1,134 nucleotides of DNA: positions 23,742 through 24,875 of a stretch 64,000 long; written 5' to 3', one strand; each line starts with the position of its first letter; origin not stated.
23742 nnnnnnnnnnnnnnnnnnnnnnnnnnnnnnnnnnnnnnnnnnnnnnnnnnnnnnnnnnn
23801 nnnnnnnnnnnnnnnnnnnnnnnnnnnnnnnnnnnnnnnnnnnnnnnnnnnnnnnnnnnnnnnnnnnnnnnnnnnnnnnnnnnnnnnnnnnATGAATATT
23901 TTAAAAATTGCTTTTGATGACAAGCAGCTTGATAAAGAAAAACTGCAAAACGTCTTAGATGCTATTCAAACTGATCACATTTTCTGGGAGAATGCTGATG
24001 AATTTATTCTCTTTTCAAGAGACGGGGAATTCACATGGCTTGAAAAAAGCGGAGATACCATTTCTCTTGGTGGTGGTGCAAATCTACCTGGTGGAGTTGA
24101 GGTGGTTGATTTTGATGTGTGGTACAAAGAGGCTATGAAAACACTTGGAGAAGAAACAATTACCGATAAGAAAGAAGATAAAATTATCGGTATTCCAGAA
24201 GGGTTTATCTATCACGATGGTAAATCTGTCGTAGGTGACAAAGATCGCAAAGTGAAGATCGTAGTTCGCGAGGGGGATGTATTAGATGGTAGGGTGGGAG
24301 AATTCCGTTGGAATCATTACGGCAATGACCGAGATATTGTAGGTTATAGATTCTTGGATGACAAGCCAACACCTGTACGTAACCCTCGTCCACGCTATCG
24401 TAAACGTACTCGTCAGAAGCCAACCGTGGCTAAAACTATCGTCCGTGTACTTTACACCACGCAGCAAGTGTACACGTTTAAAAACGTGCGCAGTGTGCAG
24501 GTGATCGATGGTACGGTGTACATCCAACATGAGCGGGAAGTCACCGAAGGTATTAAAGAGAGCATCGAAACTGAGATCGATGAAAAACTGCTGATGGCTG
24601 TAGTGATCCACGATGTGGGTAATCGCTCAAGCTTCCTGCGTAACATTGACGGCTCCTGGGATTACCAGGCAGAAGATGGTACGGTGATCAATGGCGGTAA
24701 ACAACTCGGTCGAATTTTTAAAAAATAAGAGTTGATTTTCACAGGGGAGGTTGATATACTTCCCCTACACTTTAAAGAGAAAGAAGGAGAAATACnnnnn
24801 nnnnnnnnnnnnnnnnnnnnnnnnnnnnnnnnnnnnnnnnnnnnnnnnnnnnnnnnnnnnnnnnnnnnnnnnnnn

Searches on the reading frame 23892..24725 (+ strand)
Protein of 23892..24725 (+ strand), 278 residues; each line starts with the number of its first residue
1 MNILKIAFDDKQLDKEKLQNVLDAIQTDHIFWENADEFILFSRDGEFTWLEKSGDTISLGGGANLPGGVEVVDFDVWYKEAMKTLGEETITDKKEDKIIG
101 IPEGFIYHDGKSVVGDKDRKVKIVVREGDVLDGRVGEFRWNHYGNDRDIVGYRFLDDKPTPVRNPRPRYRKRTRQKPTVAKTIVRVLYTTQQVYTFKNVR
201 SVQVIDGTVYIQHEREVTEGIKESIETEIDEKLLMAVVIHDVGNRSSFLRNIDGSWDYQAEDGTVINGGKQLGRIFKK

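Call 21: search_protein_families(library=phrogs, proteins=[window:23892-24725:+], max_evalue=0.00001)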
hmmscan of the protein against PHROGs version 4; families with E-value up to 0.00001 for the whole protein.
window:23892-24725:+ (278 aa): 2 families
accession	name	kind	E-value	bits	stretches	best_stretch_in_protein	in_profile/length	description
phrog_15930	-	DNA, RNA and nucleotide metabolism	4.8e-45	155.2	1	120-275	169-315/316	ribonucleotide reductase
phrog_9174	-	unknown function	2.7e-07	32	1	103-161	16-82/157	-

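Call 51: search_protein_families(library=pfam, proteins=[window:23892-24725:+], max_evalue=0.01)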
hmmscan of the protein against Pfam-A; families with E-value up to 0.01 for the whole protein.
window:23892-24725:+ (278 aa): 0 families
